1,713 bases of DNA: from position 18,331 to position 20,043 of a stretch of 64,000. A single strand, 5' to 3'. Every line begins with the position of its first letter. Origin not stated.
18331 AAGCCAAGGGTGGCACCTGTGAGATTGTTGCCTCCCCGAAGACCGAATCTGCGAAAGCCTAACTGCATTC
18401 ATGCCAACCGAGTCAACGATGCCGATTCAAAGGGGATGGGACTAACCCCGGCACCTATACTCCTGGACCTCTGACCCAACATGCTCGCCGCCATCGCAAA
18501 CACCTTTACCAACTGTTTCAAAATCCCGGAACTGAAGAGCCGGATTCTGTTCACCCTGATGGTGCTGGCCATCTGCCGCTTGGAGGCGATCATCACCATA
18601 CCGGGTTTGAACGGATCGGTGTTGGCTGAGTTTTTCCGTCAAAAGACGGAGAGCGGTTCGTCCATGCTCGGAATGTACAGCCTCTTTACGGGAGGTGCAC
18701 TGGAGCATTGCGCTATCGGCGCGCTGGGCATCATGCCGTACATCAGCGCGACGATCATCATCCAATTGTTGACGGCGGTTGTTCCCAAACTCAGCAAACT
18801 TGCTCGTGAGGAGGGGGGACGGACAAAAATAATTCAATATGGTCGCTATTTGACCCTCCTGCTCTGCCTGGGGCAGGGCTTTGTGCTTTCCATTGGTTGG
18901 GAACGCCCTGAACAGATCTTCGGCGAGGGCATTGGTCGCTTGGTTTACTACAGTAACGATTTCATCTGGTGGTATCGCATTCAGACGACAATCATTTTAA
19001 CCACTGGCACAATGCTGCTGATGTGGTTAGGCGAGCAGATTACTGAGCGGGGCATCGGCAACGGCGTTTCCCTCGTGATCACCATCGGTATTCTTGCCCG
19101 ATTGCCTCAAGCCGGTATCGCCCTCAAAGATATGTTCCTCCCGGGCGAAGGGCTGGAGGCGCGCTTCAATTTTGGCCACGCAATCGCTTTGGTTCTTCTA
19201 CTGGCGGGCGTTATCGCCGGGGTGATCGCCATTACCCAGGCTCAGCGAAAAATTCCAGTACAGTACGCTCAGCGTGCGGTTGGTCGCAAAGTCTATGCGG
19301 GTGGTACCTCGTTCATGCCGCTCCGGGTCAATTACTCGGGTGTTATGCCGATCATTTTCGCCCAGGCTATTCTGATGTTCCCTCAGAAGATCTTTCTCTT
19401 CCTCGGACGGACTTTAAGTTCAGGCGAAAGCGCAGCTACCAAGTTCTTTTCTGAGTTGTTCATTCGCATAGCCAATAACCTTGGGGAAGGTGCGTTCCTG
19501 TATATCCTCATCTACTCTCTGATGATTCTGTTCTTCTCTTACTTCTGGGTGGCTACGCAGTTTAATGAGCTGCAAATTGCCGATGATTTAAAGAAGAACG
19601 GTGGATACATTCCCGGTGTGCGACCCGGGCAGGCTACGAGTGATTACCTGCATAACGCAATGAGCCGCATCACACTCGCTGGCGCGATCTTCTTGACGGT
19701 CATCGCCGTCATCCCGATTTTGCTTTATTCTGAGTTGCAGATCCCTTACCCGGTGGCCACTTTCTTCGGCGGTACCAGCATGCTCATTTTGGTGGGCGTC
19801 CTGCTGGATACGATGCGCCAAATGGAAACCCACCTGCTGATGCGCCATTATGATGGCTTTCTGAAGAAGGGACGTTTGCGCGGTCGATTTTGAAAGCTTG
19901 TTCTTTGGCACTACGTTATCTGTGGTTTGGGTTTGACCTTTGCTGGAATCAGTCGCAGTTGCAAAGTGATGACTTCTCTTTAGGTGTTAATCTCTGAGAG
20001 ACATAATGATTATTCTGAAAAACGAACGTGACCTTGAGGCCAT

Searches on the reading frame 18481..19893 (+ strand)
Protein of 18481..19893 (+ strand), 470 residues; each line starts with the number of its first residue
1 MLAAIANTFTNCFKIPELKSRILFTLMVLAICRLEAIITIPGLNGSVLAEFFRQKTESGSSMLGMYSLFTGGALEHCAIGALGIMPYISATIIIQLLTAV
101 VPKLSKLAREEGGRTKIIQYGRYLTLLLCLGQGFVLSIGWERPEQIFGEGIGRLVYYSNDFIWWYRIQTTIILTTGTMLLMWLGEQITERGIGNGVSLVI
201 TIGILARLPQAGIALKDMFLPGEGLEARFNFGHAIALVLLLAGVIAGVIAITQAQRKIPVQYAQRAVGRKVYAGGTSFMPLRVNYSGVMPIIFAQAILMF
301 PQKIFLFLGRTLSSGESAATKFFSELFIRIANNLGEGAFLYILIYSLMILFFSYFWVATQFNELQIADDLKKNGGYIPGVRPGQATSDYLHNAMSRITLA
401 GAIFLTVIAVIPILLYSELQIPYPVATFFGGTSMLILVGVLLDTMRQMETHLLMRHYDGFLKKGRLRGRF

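Call 8: find_encoding_contigs(protein=window:18481-19893:+, flank=10000, max_places=1)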
Protein window:18481-19893:+ (470 aa): 11 contigs read that carry it; 1 place shown.
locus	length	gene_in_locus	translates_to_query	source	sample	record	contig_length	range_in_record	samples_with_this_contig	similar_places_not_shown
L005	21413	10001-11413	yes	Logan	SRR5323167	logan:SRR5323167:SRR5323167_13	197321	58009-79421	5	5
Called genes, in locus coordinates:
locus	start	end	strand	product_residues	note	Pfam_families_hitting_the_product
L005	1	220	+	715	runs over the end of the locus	PF20256:MoCoBD_2, PF02738:MoCoBD_1, PF20256:MoCoBD_2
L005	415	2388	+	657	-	-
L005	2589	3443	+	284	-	PF00181:Ribosomal_L2_N, PF03947:Ribosomal_L2_C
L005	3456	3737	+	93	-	PF00203:Ribosomal_S19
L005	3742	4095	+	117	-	PF00237:Ribosomal_L22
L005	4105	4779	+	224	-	PF07650:KH_2, PF00189:Ribosomal_S3_C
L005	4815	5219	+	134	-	PF00252:Ribosomal_L16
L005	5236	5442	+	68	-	PF00831:Ribosomal_L29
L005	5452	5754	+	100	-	PF00366:Ribosomal_S17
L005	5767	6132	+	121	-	PF00238:Ribosomal_L14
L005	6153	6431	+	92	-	PF00467:KOW, PF17136:ribosomal_L24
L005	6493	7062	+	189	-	PF00281:Ribosomal_L5, PF00673:Ribosomal_L5_C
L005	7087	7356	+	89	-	PF00253:Ribosomal_S14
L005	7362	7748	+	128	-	PF00410:Ribosomal_S8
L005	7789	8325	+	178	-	PF00347:Ribosomal_L6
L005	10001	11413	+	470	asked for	PF00344:SecY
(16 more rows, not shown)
